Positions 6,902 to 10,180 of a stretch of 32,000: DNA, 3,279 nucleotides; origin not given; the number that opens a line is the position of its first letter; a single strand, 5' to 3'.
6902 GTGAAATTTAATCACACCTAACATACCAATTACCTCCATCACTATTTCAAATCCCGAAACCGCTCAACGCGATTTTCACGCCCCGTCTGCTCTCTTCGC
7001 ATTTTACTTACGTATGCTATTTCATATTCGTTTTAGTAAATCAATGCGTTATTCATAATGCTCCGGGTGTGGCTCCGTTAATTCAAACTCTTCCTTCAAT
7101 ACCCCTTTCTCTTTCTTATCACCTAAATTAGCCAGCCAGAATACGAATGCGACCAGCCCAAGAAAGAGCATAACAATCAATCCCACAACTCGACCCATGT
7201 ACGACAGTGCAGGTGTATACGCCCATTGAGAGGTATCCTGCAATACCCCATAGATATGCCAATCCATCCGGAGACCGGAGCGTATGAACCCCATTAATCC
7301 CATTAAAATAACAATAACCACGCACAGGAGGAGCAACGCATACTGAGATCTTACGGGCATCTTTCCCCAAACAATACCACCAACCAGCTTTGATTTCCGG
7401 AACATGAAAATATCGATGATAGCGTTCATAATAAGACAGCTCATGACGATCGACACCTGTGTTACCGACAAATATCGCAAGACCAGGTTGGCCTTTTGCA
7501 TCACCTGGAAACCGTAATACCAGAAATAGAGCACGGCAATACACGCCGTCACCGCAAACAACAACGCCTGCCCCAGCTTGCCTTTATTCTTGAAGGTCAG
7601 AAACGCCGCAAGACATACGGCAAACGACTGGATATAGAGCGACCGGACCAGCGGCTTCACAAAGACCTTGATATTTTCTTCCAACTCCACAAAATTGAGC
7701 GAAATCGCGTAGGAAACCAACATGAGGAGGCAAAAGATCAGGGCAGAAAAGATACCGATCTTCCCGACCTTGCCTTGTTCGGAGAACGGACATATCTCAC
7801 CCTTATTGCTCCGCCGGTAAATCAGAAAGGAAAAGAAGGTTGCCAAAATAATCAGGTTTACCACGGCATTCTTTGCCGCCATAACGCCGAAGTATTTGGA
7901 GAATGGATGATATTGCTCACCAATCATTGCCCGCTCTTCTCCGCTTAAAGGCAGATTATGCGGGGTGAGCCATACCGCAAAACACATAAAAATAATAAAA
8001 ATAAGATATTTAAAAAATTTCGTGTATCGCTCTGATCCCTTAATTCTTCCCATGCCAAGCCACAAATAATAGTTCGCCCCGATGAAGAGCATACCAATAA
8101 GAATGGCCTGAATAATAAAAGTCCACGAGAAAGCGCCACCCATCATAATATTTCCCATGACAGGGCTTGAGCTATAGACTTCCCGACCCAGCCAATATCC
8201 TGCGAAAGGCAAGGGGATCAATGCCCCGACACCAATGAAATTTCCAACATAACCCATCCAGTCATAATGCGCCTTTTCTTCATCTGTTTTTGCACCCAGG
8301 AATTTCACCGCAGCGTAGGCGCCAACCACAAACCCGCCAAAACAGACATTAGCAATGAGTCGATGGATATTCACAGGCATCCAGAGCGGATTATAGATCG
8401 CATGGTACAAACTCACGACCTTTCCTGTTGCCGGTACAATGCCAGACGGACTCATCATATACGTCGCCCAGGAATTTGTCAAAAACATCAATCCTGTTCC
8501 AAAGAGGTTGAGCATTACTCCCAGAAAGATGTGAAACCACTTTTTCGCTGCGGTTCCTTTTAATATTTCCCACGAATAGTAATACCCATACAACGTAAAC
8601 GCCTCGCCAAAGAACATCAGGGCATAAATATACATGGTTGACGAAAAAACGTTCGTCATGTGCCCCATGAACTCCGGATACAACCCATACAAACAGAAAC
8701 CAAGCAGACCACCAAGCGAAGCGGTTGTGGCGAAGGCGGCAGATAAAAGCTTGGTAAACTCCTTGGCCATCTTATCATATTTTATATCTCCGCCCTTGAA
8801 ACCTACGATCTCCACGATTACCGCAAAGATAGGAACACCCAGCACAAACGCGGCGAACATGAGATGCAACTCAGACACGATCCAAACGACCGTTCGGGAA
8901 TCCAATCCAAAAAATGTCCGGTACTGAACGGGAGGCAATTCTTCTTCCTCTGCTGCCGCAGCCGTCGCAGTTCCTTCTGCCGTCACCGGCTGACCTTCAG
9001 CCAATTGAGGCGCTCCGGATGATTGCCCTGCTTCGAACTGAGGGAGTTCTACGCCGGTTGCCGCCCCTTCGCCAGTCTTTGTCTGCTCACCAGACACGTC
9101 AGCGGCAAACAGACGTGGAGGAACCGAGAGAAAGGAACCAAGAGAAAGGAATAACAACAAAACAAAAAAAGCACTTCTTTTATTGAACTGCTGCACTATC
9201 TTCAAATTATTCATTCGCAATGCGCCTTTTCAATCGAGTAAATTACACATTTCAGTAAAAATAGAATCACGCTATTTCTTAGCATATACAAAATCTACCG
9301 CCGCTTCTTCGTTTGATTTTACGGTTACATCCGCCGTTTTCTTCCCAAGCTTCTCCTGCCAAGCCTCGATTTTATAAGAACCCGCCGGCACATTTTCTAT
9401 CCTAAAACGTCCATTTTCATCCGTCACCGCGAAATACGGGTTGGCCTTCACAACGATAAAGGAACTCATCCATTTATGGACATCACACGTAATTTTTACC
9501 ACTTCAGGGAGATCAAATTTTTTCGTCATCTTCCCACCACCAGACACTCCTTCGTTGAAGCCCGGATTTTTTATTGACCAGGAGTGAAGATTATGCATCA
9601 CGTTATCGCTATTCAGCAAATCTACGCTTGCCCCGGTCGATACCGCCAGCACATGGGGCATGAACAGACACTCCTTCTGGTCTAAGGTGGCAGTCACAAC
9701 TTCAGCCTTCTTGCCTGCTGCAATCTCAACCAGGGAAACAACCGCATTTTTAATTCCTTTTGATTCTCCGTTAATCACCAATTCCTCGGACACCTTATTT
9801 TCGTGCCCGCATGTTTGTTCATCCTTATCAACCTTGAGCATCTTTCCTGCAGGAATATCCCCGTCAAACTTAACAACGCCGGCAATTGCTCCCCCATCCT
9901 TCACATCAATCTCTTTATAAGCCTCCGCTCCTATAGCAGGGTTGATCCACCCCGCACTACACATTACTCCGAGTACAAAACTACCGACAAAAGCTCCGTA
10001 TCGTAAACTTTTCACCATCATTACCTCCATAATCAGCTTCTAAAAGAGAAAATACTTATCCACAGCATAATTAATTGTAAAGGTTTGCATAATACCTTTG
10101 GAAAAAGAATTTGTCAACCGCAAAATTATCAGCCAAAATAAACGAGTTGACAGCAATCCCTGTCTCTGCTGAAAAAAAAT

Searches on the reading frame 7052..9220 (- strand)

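Call 84: search_protein_families(library=pfam, proteins=[window:7052-9220:-], max_evalue=0.0001)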
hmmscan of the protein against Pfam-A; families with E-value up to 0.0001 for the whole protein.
window:7052-9220:- (723 aa): 1 family
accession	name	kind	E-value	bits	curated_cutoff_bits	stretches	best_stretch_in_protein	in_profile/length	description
PF01654.22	Cyt_bd_oxida_I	-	1.1e-20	74.1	26.2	1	108-354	2-243/418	Cytochrome bd terminal oxidase subunit I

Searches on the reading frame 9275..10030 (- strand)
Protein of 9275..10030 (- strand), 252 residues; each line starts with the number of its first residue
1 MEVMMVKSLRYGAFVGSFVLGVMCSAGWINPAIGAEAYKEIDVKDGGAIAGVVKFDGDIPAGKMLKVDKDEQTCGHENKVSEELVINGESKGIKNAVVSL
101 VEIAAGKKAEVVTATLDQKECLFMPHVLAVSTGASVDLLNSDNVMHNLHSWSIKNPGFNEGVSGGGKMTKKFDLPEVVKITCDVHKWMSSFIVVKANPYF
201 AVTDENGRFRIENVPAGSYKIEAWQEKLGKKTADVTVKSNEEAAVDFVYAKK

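Call 84: search_protein_families(library=pfam, proteins=[window:9275-10030:-], max_evalue=0.0001)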
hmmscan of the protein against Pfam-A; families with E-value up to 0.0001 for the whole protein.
window:9275-10030:- (252 aa): 3 families
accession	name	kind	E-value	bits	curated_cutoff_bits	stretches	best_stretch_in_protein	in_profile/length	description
PF13620.12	CarboxypepD_reg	-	4.8e-10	40.1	32.3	1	199-248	30-80/82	Carboxypeptidase regulatory-like domain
PF14686.12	fn3_3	-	3.3e-09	36.8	24.4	1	183-243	14-73/75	Polysaccharide lyase family 4, domain II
PF13715.12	CarbopepD_reg_2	-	2e-05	24.9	32.2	1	192-248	19-75/88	CarboxypepD_reg-like domain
